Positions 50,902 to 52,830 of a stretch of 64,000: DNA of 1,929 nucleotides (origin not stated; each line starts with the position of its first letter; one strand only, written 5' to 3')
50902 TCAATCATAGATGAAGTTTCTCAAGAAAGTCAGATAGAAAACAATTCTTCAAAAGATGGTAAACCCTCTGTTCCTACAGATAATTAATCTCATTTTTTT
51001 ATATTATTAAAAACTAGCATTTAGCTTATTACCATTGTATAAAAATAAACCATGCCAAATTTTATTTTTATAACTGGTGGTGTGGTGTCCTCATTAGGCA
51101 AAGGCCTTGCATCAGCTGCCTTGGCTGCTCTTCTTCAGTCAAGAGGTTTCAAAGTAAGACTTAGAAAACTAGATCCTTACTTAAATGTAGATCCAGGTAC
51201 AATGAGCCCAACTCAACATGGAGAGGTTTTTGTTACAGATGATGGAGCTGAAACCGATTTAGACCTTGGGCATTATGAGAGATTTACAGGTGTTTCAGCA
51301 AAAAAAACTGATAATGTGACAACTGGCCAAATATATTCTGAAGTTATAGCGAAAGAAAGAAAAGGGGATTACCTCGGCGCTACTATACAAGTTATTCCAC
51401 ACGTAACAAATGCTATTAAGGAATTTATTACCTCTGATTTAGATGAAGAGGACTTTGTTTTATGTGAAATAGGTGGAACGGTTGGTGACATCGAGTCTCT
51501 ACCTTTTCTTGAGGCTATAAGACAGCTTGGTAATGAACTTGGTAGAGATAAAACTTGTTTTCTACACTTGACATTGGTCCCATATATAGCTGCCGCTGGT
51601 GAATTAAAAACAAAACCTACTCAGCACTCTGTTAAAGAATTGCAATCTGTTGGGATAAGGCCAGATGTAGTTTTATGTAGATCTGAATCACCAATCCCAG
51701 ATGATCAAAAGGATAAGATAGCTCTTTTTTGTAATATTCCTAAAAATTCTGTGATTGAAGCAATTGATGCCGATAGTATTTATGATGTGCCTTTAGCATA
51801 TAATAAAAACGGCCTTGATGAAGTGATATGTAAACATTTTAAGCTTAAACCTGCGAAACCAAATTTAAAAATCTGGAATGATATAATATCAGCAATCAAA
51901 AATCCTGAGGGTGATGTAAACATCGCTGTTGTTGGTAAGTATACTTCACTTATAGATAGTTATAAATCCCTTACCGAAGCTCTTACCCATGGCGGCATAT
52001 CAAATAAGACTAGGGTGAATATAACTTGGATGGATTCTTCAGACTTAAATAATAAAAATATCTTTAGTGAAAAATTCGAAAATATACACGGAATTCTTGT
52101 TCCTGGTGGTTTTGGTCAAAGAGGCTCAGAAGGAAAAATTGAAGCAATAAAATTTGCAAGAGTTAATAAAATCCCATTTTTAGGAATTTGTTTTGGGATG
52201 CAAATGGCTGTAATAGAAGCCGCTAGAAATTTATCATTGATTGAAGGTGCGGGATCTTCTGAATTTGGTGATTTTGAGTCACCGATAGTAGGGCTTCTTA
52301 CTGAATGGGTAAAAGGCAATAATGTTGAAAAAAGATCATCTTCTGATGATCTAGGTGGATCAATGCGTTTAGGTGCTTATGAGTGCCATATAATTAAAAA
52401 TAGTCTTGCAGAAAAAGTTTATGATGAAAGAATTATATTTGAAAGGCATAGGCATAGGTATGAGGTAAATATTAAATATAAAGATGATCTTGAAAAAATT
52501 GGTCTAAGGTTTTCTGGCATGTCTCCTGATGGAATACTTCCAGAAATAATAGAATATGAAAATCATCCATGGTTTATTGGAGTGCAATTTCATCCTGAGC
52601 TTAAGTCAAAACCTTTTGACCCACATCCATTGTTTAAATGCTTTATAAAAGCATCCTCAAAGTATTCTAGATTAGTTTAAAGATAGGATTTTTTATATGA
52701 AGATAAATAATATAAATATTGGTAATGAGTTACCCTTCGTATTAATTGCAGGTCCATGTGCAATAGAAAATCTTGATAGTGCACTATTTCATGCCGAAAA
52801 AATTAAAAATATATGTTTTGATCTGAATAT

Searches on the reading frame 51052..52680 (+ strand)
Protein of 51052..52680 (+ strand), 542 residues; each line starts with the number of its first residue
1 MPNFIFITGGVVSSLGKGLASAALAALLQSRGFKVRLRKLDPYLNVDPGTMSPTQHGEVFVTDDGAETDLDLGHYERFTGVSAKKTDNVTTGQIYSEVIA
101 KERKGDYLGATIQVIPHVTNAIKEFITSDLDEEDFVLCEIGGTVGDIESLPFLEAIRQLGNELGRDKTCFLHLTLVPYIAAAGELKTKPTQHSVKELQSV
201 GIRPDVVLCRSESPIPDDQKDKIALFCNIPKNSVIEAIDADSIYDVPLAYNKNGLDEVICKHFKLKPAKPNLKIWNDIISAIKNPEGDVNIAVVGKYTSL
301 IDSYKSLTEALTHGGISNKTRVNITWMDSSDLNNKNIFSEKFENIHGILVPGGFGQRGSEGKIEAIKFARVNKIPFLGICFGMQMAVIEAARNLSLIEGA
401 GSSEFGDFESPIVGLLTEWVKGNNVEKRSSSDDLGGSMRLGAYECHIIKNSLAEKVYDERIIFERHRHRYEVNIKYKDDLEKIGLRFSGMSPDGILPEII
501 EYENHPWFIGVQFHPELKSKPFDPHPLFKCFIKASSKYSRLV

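Call 56: search_protein_families(library=ncbifam, proteins=[window:51052-52680:+], max_evalue=0.00001)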
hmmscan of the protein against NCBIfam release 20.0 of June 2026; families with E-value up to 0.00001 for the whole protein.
window:51052-52680:+ (542 aa): 7 families
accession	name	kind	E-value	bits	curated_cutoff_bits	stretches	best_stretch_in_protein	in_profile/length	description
NF003792.0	PRK05380.1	equivalog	2.5e-247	821.8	308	1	3-539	4-530/534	CTP synthase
TIGR00337.1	PyrG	equivalog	2e-232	772.5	462.75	1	3-534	4-526/526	glutamine hydrolyzing CTP synthase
NF004836.1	PRK06186.1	equivalog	7.5e-36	123.4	260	1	289-535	1-227/228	CTP synthase C-terminal region-related (seleno)protein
TIGR00888.1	guaA_Nterm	equivalog_domain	9e-08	31.7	172.15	0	344-406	41-100/188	glutamine-hydrolyzing GMP synthase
TIGR01368.1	CPSaseIIsmall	equivalog_domain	1.3e-07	30.9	307.35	0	453-534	281-358/361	glutamine-hydrolyzing carbamoyl-phosphate synthase small subunit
NF001975.0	PRK00758.1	equivalog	1.3e-06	28.2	198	0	335-390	33-85/185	GMP synthase subunit A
NF008471.0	PRK11366.1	equivalog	9.7e-06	25.2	266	0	485-538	194-247/254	gamma-glutamyl-gamma-aminobutyrate hydrolase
